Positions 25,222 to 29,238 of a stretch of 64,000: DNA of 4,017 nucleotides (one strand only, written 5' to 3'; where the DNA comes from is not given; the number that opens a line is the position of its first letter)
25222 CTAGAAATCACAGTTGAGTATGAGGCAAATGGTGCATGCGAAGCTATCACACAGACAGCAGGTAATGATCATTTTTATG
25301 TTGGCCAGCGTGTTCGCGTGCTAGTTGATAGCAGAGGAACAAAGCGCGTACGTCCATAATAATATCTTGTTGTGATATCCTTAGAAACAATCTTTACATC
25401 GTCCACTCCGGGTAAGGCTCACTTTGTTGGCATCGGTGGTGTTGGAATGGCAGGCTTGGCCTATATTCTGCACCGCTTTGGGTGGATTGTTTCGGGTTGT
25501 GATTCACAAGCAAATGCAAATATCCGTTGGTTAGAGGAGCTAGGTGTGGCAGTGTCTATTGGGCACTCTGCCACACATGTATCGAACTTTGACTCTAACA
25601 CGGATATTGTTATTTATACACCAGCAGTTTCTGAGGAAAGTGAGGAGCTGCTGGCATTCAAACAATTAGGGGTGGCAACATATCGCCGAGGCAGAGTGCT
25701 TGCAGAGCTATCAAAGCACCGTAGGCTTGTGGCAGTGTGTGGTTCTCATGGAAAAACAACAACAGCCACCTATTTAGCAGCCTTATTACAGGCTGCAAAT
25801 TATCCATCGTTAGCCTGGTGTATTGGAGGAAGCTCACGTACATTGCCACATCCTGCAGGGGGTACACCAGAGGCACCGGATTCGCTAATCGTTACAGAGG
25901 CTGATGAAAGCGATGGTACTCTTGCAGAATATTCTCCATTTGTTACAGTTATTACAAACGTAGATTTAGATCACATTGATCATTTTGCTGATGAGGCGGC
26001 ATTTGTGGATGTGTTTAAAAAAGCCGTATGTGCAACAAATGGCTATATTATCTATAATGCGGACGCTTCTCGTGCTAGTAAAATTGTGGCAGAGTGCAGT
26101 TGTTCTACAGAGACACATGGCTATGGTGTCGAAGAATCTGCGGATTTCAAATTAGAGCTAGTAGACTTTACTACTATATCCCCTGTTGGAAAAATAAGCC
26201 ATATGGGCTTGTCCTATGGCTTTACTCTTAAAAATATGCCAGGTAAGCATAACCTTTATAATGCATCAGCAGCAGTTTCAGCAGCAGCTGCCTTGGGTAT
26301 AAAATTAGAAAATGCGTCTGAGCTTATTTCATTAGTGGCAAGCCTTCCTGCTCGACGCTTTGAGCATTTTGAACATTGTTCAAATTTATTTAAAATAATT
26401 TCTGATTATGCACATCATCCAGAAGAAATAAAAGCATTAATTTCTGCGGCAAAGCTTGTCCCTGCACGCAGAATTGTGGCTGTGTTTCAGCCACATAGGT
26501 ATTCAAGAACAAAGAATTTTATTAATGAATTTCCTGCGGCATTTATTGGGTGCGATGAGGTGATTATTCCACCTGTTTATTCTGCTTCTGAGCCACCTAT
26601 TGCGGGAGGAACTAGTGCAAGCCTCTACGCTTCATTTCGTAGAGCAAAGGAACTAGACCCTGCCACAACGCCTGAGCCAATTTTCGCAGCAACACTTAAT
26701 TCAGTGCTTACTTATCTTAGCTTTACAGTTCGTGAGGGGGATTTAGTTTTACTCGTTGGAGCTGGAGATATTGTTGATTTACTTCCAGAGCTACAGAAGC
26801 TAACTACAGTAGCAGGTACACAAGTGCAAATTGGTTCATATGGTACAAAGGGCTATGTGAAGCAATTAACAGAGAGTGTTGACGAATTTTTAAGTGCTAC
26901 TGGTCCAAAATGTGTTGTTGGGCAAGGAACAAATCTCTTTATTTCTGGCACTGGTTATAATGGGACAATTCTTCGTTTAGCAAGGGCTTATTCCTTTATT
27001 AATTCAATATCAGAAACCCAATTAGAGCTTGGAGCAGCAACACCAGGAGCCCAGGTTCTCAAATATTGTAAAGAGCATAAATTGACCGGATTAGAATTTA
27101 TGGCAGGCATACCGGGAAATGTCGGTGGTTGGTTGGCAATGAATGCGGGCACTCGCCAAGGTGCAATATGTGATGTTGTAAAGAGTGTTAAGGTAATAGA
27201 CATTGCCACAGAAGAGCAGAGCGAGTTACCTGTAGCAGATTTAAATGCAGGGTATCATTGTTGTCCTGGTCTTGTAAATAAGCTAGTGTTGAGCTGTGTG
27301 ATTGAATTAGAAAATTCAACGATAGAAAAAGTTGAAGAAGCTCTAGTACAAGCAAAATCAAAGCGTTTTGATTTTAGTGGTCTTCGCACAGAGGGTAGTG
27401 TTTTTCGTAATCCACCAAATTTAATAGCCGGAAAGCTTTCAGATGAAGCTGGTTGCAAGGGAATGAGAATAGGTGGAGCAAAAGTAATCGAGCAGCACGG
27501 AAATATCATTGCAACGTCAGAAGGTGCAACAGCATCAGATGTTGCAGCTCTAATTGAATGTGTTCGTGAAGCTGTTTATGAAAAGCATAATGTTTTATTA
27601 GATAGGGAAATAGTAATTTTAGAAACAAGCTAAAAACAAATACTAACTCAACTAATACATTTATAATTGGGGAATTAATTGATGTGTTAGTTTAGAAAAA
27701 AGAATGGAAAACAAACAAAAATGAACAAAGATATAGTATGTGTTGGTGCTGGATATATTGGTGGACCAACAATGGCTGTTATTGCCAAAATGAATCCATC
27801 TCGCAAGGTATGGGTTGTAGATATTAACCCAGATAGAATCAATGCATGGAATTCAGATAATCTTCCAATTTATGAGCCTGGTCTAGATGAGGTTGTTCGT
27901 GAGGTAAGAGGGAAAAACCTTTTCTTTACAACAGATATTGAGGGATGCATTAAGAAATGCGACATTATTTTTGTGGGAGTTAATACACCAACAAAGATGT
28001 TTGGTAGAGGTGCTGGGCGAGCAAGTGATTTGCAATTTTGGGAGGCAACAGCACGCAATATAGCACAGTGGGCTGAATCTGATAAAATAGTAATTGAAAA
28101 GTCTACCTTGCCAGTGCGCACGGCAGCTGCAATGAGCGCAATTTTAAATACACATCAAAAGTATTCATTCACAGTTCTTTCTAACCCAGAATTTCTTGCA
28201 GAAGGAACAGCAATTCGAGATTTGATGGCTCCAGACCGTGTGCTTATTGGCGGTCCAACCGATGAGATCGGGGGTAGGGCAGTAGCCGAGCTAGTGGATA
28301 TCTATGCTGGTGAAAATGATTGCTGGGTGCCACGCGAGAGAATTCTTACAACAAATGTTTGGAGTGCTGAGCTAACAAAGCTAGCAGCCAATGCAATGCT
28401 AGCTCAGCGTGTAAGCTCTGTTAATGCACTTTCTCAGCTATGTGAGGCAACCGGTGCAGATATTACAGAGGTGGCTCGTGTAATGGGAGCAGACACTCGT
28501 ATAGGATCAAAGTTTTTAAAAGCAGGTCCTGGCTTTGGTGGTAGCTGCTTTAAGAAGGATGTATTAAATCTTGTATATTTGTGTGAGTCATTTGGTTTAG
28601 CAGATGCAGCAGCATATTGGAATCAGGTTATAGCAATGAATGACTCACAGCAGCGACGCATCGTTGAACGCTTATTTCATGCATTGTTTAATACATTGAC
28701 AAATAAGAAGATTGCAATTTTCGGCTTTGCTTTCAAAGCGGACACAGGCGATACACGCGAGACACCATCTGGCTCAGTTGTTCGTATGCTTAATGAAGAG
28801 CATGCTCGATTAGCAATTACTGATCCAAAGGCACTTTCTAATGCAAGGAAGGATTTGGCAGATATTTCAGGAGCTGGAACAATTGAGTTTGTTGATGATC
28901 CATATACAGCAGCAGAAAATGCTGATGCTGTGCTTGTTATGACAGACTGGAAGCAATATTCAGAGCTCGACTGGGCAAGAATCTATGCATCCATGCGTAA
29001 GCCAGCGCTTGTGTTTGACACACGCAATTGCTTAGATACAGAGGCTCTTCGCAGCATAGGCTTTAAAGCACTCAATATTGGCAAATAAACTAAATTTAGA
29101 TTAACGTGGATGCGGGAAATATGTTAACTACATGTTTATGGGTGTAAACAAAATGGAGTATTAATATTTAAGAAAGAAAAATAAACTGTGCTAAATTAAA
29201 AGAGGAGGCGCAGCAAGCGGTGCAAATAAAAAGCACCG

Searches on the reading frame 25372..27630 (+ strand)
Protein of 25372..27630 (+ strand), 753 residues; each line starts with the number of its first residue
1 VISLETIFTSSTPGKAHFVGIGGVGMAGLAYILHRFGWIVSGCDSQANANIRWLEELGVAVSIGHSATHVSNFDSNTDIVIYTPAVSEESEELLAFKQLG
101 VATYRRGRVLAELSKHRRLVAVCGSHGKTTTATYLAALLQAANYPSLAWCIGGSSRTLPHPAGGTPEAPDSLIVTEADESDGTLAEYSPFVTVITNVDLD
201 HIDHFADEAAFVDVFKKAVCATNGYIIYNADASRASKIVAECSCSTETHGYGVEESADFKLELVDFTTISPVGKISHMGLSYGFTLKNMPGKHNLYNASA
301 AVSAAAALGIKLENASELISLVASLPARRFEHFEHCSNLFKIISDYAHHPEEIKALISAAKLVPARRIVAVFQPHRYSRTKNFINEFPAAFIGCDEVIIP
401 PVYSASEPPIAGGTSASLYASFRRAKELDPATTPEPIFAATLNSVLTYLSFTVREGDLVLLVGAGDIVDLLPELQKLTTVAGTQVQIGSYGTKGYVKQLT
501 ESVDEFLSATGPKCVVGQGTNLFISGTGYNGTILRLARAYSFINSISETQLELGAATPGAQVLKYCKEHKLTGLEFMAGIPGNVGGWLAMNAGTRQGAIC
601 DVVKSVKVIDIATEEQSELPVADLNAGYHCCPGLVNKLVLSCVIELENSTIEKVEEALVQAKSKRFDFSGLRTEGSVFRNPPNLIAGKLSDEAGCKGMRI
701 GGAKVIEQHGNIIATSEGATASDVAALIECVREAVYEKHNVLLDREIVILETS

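Call 13: search_protein_families(library=pfam, proteins=[window:25372-27630:+])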
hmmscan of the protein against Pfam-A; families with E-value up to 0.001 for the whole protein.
window:25372-27630:+ (753 aa): 5 families
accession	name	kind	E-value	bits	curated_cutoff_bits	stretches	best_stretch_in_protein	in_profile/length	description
PF02873.21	MurB_C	-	5.9e-22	78.1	27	1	657-749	8-98/99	UDP-N-acetylenolpyruvoylglucosamine reductase, C-terminal domain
PF01225.30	Mur_ligase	-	1.1e-17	64.6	21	1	16-117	2-94/95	Mur ligase family, catalytic domain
PF08245.18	Mur_ligase_M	-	7.7e-17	62.4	24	1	122-305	1-200/200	Mur ligase middle domain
PF02875.26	Mur_ligase_C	-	4.5e-15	57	28.4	1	328-465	1-127/127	Mur ligase, glutamate ligase domain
PF01565.28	FAD_binding_4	-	2.7e-14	53.5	26.4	1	507-614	21-133/139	FAD binding domain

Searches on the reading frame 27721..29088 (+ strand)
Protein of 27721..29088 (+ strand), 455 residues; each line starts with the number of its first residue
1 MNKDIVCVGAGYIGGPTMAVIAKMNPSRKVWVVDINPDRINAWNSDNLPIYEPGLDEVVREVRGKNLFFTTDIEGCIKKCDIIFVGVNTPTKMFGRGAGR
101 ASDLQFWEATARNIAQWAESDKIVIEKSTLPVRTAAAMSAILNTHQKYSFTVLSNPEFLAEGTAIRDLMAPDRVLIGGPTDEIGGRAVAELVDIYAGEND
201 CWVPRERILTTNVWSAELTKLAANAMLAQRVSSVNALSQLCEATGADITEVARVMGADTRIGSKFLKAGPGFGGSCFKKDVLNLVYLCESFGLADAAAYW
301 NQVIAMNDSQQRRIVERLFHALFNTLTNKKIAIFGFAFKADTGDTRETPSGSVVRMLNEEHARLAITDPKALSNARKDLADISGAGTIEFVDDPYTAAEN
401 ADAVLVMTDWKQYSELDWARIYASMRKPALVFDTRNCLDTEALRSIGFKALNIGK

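Call 13: search_protein_families(library=pfam, proteins=[window:27721-29085:+])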
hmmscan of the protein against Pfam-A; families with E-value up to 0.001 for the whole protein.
window:27721-29085:+ (455 aa): 3 families
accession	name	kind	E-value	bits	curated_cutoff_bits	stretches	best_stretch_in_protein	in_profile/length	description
PF03721.20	UDPG_MGDP_dh_N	-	9.8e-56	188.7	27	1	4-182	2-179/187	UDP-glucose/GDP-mannose dehydrogenase family, NAD binding domain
PF00984.24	UDPG_MGDP_dh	-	1e-32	112.5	25.4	1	214-308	1-93/94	UDP-glucose/GDP-mannose dehydrogenase family, central domain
PF03720.21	UDPG_MGDP_dh_C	-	5e-32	110.8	30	1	332-439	1-102/103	UDP-glucose/GDP-mannose dehydrogenase family, UDP binding domain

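Call 24: find_encoding_contigs(protein=window:27721-29088:+, flank=6000, max_places=10)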
Protein window:27721-29088:+ (455 aa): no gene with exactly this product is on record in the collection.
